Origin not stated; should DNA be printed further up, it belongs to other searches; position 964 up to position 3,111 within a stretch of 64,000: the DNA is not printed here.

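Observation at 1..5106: Hydantoinase A/B pair transcribed toward a soluble di-iron monooxygenase operon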

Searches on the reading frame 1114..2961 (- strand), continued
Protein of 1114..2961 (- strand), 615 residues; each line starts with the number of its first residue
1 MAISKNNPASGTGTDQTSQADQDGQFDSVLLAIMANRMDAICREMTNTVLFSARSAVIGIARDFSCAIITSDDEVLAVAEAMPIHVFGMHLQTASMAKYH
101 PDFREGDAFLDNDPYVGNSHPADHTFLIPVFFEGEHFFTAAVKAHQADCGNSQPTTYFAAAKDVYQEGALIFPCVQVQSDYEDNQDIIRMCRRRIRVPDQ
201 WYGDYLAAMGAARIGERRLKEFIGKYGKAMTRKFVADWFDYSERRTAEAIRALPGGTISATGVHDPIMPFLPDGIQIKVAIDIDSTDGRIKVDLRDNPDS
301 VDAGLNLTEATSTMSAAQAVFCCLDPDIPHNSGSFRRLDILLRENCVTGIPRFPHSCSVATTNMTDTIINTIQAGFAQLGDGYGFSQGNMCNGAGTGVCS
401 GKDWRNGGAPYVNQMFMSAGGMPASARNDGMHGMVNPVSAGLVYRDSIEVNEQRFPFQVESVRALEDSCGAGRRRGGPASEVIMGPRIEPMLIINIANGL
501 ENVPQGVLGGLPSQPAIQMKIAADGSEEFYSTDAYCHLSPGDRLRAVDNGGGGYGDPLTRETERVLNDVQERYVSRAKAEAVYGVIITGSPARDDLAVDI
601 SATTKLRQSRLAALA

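Call 24: find_related_loci(query=A1, collection=genome_contigs, flank=10000)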
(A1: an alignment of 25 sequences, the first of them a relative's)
Query A1 (501 aa) in genome_contigs; peptide patterns used: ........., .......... (x = any residue, [..] = any of these).
600 stretches matched a pattern (row limit reached: there are more); 573 encode a relative of the query (tblastn E <= 1e-3); the best 80 are kept; 80 distinct loci.
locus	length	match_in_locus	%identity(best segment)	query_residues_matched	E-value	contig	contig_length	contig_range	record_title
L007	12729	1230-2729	76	1-501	0e+0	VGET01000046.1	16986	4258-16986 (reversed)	MAG: Alphaproteobacteria bacterium isolate K_Offshore_80m_m2_187 K_Offshore_80m_m2_187_Ga0194132_10007070, whole genome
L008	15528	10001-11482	75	1-495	0e+0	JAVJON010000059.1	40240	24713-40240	MAG: Sneathiellaceae bacterium isolate A1-SPW-23 k141_44425, whole genome shotgun sequence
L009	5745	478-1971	75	1-499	0e+0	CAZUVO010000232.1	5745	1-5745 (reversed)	MAG TPA_asm: uncultured Rhizobiaceae bacterium isolate SRP200020_co5_29 genome assembly, contig: NODE_21936_length_5745_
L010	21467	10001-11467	75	1-490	0e+0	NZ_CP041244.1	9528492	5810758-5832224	Actinomadura sp. WMMA1423 chromosome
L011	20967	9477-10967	73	1-498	0e+0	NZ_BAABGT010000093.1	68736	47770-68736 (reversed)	Pseudonocardia xishanensis strain JCM 17906 sequence093, whole genome shotgun sequence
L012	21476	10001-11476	73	1-493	0e+0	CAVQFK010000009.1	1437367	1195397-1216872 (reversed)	MAG: uncultured Actinomycetota bacterium isolate MFD04212.bin.2.228 genome assembly, contig: contig_3930, whole genome s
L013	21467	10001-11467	75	1-490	0e+0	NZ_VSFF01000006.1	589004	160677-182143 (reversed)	Actinomadura syzygii strain GKU157 NODE_6_length_589004_cov_53.419315, whole genome shotgun sequence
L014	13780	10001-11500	73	1-501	0e+0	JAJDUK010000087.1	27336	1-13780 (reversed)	MAG: Alphaproteobacteria bacterium isolate jk18x1bzbins.75 k141_78798, whole genome shotgun sequence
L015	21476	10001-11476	74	1-493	0e+0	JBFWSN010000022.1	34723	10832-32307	MAG: Dehalococcoidia bacterium isolate CA_2019_TPBF_24 NODE_6864_length_34723_cov_9.462394_TPBF, whole genome shotgun se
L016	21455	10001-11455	75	1-486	0e+0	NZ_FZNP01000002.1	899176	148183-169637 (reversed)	Actinomadura mexicana strain DSM 44485, whole genome shotgun sequence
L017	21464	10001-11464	74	1-489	0e+0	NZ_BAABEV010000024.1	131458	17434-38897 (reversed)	Actinomadura verrucosospora strain JCM 3147 sequence024, whole genome shotgun sequence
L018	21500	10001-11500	72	1-501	0e+0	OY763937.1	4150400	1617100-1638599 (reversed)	MAG: Alphaproteobacteria bacterium isolate 94459814-87f5-4eb9-ae2d-17e88b2d30f0 genome assembly, chromosome: 1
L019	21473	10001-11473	72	4-495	0e+0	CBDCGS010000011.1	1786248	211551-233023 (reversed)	MAG: Alphaproteobacteria bacterium isolate 5446f676-90f9-4cd8-9f6e-1057d8fbf5d8 genome assembly, contig: contig_11, whol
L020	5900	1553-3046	69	1-501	0e+0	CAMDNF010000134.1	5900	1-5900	MAG: Rhizobium sp. Q54 isolate TH-08apr19-148 genome assembly, contig: TH-08apr19-C34546, whole genome shotgun sequence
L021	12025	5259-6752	69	1-501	0e+0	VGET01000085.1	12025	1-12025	MAG: Alphaproteobacteria bacterium isolate K_Offshore_80m_m2_187 K_Offshore_80m_m2_187_Ga0194132_10010786, whole genome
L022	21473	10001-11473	70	4-495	0e+0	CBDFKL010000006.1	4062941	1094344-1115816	MAG: Alphaproteobacteria bacterium isolate 1368f247-a1ca-469e-8ff8-323441c52473 genome assembly, contig: contig_6, whole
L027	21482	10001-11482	69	1-495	0e+0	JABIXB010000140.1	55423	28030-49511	MAG: Rhodospirillaceae bacterium isolate SI073_bin108 k141_1266137, whole genome shotgun sequence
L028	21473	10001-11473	70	4-495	0e+0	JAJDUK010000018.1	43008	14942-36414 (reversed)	MAG: Alphaproteobacteria bacterium isolate jk18x1bzbins.75 k141_647220, whole genome shotgun sequence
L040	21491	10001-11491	69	1-501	0e+0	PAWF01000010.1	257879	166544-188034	MAG: Gammaproteobacteria bacterium isolate SAT1367 118506, whole genome shotgun sequence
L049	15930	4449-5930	66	4-490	0e+0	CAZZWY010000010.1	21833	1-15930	MAG: uncultured Acetobacteraceae bacterium isolate Green_P.bin.4 genome assembly, contig: NODE_302_length_21833_cov_5.36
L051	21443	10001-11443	66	4-490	0e+0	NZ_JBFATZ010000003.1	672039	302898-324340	Thermopolyspora sp. NPDC052614 NPDC052614_79_F5.ctg-0003, whole genome shotgun sequence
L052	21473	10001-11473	63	1-500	0e+0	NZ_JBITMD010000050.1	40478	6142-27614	Nonomuraea sp. NPDC049480 NPDC049480_108_A6.ctg-0050, whole genome shotgun sequence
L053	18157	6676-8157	68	1-495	0e+0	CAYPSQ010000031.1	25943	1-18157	MAG TPA_asm: uncultured Rhizobiaceae bacterium isolate SRP092796_co5_268 genome assembly, contig: NODE_1936_length_25943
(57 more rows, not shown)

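Call 32: find_homologous_proteins(query=window:1114-2961:-, max_evalue=1e-60)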
Query window:1114-2961:- (615 aa): 5878 proteins with E <= 1e-60 among 8000 candidates; the best 120 are listed.
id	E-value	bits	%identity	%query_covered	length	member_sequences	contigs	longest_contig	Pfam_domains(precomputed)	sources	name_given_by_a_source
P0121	0.0e+0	1306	93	100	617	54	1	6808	PF02538.20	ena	-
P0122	0.0e+0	1292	92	100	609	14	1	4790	PF02538.20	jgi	jgi:N-methylhydantoinase B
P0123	0.0e+0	1217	88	96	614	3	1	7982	PF02538.20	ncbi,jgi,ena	-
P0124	0.0e+0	1150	82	99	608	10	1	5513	PF02538.20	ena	-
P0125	0.0e+0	1149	82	97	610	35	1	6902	PF02538.20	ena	-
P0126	0.0e+0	1142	82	97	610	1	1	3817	PF02538.20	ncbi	-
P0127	0.0e+0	1138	82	97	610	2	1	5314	PF02538.20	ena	-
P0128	0.0e+0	1135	81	98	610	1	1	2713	PF02538.20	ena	-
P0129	0.0e+0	1135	82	97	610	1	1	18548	PF02538.20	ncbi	-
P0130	0.0e+0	1133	81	98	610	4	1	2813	PF02538.20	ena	-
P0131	0.0e+0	1131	84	95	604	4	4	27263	PF02538.20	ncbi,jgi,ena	-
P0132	0.0e+0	1112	81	96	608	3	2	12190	PF02538.20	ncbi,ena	-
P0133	0.0e+0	1108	82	95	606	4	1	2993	PF02538.20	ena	-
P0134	0.0e+0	1096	81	95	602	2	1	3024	PF02538.20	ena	-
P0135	0.0e+0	1089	79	97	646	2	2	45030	PF02538.20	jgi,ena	-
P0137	0.0e+0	1068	78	95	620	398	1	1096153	PF02538.20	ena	-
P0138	0.0e+0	1061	78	95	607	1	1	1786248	PF02538.20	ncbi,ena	-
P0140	0.0e+0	1059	78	95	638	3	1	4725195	PF02538.20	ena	-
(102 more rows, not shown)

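Call 33: find_encoding_contigs(protein=P0138, flank=10000, max_places=1)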
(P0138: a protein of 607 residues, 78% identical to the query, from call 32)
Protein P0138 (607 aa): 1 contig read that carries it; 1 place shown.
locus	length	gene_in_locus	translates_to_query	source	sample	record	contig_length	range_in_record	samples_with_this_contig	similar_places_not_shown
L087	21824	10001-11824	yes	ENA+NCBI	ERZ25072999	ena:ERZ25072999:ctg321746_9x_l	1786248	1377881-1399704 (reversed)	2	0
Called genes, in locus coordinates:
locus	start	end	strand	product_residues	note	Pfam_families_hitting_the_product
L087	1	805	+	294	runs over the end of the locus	PF10670:DUF4198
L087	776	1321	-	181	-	PF12973:Cupin_7, PF14499:DUF4437 (weak), PF07883:Cupin_2 (weak)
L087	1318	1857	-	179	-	PF04542:Sigma70_r2, PF08281:Sigma70_r4_2, PF04545:Sigma70_r4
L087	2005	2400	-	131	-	PF00665:rve, PF13683:rve_3, PF13333:rve_2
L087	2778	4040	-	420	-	PF00282:Pyridoxal_deC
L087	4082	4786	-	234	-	PF00005:ABC_tran, PF13304:AAA_21 (weak)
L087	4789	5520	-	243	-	PF00005:ABC_tran, PF13304:AAA_21 (faint)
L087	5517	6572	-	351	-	PF02653:BPD_transp_2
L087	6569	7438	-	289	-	PF02653:BPD_transp_2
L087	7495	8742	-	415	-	PF13433:Peripla_BP_5, PF13458:Peripla_BP_6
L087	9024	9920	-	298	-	PF00561:Abhydrolase_1, PF12146:Hydrolase_4 (weak), PF12697:Abhydrolase_6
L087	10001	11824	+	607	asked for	PF02538:Hydantoinase_B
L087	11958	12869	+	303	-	PF13230:GATase_4 (faint), PF13522:GATase_6, PF13537:GATase_7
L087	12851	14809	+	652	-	PF01493:GXGXG, PF01645:Glu_synthase, PF00478:IMPDH (weak), PF01070:FMN_dh (weak)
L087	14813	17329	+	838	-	PF14691:Fer4_20, PF00070:Pyr_redox (faint), PF01593:Amino_oxidase (weak), PF07992:Pyr_redox_2, PF13450:NAD_binding_8, PF13738:Pyr_redox_3 (faint)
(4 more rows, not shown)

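Call 34: find_encoding_contigs(protein=P0137, flank=10000, max_places=1)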
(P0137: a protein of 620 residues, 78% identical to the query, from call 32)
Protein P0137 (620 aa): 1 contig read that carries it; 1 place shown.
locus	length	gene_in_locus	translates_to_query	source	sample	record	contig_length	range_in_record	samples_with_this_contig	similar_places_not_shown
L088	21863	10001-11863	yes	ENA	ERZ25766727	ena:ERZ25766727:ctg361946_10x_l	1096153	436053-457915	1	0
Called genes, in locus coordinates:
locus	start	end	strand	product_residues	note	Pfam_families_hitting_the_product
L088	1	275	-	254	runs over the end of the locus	PF13555:AAA_29 (faint), PF00005:ABC_tran, PF02463:SMC_N (faint), PF13304:AAA_21 (weak)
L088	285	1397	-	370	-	PF00528:BPD_transp_1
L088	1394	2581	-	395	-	PF00528:BPD_transp_1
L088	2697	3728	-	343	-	PF00497:SBP_bac_3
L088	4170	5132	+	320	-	PF00892:EamA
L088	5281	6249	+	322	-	PF00890:FAD_binding_2 (faint), PF01266:DAO (faint), PF07992:Pyr_redox_2, PF12831:FAD_oxidored (faint), PF13738:Pyr_redox_3, PF00070:Pyr_redox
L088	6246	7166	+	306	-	PF00126:HTH_1, PF03466:LysR_substrate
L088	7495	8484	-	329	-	PF00174:Oxidored_molyb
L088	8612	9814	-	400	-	PF00155:Aminotran_1_2, PF01041:DegT_DnrJ_EryC1 (weak)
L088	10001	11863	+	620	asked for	PF02538:Hydantoinase_B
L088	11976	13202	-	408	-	PF07690:MFS_1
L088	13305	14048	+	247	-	-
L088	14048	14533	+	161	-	PF21279:YhfX-like_C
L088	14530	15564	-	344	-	PF00205:TPP_enzyme_M, PF02775:TPP_enzyme_C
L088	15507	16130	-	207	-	-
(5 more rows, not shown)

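Call 35: find_encoding_contigs(protein=P0140, flank=10000, max_places=1)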
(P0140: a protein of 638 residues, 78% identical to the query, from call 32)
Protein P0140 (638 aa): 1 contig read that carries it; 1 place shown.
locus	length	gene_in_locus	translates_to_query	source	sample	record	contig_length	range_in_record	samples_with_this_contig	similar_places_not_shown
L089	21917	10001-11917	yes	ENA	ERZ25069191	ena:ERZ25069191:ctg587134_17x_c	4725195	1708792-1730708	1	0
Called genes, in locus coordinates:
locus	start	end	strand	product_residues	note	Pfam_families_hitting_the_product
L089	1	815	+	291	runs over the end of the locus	PF00296:Bac_luciferase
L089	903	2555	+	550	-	PF02776:TPP_enzyme_N, PF00205:TPP_enzyme_M, PF02775:TPP_enzyme_C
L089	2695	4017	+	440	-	PF05598:DUF772, PF01609:DDE_Tnp_1, PF13751:DDE_Tnp_1_6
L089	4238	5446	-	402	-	PF01168:Ala_racemase_N, PF21279:YhfX-like_C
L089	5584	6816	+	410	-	PF07690:MFS_1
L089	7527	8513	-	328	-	PF00174:Oxidored_molyb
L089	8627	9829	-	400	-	PF00155:Aminotran_1_2, PF01041:DegT_DnrJ_EryC1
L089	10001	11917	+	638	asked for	PF02538:Hydantoinase_B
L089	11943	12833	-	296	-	PF00126:HTH_1, PF03466:LysR_substrate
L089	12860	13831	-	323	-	PF00890:FAD_binding_2 (faint), PF01266:DAO (faint), PF07992:Pyr_redox_2, PF12831:FAD_oxidored (faint), PF13738:Pyr_redox_3, PF00070:Pyr_redox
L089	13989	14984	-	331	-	PF06258:Mito_fiss_Elm1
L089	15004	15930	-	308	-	PF00892:EamA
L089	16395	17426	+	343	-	PF00497:SBP_bac_3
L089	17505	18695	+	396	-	PF00528:BPD_transp_1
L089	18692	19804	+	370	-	PF00528:BPD_transp_1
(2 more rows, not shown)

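Call 36: find_encoding_contigs(protein=P0131, flank=10000, max_places=2)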
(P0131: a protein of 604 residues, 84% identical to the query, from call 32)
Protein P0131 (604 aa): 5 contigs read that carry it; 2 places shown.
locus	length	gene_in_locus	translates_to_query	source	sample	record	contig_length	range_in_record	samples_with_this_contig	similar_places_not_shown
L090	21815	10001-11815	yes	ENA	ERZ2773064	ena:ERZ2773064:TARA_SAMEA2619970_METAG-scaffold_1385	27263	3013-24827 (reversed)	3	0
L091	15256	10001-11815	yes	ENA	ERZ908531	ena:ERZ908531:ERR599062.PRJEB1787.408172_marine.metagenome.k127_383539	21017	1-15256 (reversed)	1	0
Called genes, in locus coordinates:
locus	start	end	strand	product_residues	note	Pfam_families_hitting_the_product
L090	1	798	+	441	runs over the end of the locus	PF01326:PPDK_N, PF00391:PEP-utilizers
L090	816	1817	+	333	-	PF08240:ADH_N, PF00107:ADH_zinc_N, PF13602:ADH_zinc_N_2 (weak)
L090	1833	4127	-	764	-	-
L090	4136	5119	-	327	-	PF02775:TPP_enzyme_C, PF12367:PFO_beta_C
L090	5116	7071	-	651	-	PF01558:POR, PF01855:POR_N, PF17147:PFOR_II (weak)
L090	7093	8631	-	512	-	PF13738:Pyr_redox_3 (faint), PF14691:Fer4_20, PF02826:2-Hacid_dh_C (faint), PF00070:Pyr_redox (faint), PF07992:Pyr_redox_2, PF13450:NAD_binding_8 (weak)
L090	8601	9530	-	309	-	PF10418:DHODB_Fe-S_bind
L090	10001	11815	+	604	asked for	PF02538:Hydantoinase_B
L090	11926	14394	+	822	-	PF00989:PAS (faint), PF08448:PAS_4 (faint), PF12860:PAS_7, PF13188:PAS_8 (faint), PF13426:PAS_9 (weak), PF08447:PAS_3, PF00990:GGDEF, PF00563:EAL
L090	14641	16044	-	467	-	PF00282:Pyridoxal_deC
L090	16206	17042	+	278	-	PF00106:adh_short, PF08659:KR, PF23441:SDR (weak), PF13561:adh_short_C2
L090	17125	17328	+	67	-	-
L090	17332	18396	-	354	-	PF01408:GFO_IDH_MocA, PF22725:GFO_IDH_MocA_C3 (weak), PF02894:GFO_IDH_MocA_C (weak)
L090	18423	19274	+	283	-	PF04909:Amidohydro_2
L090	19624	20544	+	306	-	PF00535:Glycos_transf_2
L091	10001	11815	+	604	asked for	PF02538:Hydantoinase_B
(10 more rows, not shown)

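Call 37: find_encoding_contigs(protein=P0129, flank=10000, max_places=1)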
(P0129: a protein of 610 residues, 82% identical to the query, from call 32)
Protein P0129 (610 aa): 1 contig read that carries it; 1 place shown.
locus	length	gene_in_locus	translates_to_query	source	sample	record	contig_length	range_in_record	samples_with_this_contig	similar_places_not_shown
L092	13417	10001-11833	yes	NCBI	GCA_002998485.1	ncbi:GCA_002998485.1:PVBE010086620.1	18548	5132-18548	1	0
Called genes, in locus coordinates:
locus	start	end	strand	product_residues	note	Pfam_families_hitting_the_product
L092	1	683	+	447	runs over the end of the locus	PF01326:PPDK_N, PF00391:PEP-utilizers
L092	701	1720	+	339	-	PF08240:ADH_N, PF00107:ADH_zinc_N, PF13602:ADH_zinc_N_2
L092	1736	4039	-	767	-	-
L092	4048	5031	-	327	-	PF02775:TPP_enzyme_C, PF12367:PFO_beta_C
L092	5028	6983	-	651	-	PF01558:POR, PF01855:POR_N, PF17147:PFOR_II (weak)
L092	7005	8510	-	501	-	PF14691:Fer4_20, PF02826:2-Hacid_dh_C (faint), PF00070:Pyr_redox (faint), PF07992:Pyr_redox_2, PF13450:NAD_binding_8 (weak), PF13738:Pyr_redox_3 (faint)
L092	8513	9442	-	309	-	PF10418:DHODB_Fe-S_bind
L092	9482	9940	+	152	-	-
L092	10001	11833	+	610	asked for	PF02538:Hydantoinase_B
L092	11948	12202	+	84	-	PF12860:PAS_7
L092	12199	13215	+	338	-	PF00989:PAS (faint), PF08447:PAS_3, PF13426:PAS_9 (weak), PF08447:PAS_3, PF00990:GGDEF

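Call 38: find_encoding_contigs(protein=P0123, flank=10000, max_places=1)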
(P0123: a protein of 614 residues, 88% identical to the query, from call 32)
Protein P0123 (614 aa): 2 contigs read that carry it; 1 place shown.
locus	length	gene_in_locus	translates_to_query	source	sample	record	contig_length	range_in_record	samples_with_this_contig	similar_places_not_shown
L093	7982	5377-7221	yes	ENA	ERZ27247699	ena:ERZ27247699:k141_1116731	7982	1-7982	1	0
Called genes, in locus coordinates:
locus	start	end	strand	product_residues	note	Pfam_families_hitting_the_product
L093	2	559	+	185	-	?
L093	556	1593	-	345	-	PF01636:APH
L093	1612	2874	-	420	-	PF00202:Aminotran_3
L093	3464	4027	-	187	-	PF02310:B12-binding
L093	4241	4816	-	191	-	PF08808:RES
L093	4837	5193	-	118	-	PF09722:Xre_MbcA_ParS_C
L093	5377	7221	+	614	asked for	PF02538:Hydantoinase_B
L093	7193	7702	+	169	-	PF04313:HSDR_N (weak)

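Call 39: find_related_loci(query=window:1114-2961:-, collection=metagenome_contigs, flank=10000)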
Query window:1114-2961:- (615 aa) in metagenome_contigs; peptide patterns used: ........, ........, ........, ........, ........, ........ (x = any residue, [..] = any of these).
104 stretches matched a pattern; 19 encode a relative of the query (tblastn E <= 1e-3); 19 distinct loci.
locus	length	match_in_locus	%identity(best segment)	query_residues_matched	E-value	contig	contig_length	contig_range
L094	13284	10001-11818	92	1-612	0e+0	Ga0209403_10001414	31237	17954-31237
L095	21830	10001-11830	91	1-613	0e+0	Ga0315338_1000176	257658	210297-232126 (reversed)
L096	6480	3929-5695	88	26-614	0e+0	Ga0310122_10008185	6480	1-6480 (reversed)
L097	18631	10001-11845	95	1-615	0e+0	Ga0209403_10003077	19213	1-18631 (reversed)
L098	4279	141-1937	82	12-608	0e+0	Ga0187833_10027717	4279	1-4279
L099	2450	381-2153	82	13-606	0e+0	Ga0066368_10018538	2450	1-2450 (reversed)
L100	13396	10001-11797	82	12-608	0e+0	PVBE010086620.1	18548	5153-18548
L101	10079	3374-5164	81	18-610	0e+0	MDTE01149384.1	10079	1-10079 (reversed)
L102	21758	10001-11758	82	26-611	0e+0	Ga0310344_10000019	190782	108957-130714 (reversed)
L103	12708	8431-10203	78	25-615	0e+0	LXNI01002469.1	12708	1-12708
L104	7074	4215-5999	79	19-613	0e+0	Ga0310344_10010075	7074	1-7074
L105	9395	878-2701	75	3-599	0e+0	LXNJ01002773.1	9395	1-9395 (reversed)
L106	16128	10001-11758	79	25-610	0e+0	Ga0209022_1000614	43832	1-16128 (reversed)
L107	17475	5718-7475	79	25-610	0e+0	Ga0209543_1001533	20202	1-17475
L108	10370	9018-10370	96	1-451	0e+0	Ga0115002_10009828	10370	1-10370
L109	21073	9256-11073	91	1-612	0e+0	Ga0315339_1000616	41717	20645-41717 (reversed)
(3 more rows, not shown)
